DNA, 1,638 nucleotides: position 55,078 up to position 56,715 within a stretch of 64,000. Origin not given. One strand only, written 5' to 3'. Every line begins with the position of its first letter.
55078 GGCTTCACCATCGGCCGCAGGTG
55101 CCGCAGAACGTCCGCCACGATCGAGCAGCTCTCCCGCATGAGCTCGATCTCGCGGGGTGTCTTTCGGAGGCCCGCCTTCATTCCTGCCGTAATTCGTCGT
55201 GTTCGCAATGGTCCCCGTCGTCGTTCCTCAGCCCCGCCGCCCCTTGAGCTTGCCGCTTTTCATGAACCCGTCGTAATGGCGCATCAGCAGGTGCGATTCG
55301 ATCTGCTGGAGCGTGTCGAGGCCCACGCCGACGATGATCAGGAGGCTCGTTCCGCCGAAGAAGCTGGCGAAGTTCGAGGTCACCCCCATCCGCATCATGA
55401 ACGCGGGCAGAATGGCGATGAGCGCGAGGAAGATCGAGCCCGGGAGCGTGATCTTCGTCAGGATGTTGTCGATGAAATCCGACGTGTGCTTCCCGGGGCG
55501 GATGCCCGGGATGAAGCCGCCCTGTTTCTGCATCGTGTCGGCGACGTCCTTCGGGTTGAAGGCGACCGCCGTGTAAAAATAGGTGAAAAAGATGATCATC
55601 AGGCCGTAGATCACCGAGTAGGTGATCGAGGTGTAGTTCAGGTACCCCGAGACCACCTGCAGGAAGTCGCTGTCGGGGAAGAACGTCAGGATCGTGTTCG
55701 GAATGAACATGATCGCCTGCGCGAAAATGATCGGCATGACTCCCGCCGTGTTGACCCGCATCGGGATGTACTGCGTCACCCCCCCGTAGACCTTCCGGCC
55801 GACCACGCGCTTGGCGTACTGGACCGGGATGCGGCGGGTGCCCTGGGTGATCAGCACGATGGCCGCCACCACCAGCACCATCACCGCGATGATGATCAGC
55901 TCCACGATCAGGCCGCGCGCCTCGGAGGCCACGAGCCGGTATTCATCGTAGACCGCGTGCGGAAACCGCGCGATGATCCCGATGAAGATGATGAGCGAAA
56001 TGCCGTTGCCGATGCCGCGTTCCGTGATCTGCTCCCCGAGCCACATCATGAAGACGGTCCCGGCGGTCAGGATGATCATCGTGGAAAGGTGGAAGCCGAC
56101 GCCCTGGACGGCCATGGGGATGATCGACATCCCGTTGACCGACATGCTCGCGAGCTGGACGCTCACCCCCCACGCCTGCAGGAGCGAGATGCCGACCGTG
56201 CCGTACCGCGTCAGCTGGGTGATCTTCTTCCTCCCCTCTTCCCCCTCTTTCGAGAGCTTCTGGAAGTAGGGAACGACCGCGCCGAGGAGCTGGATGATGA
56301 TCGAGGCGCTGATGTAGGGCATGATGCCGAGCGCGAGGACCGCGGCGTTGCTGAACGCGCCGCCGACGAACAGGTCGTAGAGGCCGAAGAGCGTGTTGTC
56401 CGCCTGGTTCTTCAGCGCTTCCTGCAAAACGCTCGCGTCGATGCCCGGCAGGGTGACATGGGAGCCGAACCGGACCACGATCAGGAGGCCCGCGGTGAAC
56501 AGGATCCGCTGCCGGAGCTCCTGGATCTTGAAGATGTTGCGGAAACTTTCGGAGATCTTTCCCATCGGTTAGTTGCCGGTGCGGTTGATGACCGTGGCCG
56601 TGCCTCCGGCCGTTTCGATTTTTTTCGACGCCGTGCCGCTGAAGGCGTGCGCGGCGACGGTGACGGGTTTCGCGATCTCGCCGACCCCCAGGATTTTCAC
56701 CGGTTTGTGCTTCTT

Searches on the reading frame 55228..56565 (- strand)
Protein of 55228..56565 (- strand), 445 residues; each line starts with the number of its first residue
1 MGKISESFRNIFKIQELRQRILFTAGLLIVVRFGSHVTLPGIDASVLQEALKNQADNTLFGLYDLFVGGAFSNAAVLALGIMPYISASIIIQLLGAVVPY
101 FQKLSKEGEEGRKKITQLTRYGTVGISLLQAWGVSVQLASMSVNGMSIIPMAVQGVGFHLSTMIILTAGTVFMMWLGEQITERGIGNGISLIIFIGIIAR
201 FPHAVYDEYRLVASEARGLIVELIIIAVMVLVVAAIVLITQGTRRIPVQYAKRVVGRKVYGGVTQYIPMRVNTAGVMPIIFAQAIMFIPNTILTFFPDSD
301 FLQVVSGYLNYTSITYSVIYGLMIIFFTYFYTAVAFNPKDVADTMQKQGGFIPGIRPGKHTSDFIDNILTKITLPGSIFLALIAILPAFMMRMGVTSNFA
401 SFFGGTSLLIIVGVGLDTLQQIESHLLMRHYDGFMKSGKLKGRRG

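Call 61: search_protein_families(library=pfam, proteins=[window:55228-56565:-], max_evalue=0.00001)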
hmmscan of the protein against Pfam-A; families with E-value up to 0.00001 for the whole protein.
window:55228-56565:- (445 aa): 1 family
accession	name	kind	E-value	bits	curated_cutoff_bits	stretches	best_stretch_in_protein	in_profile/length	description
PF00344.25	SecY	-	4.4e-113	378.1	32.2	1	76-419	2-306/306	SecY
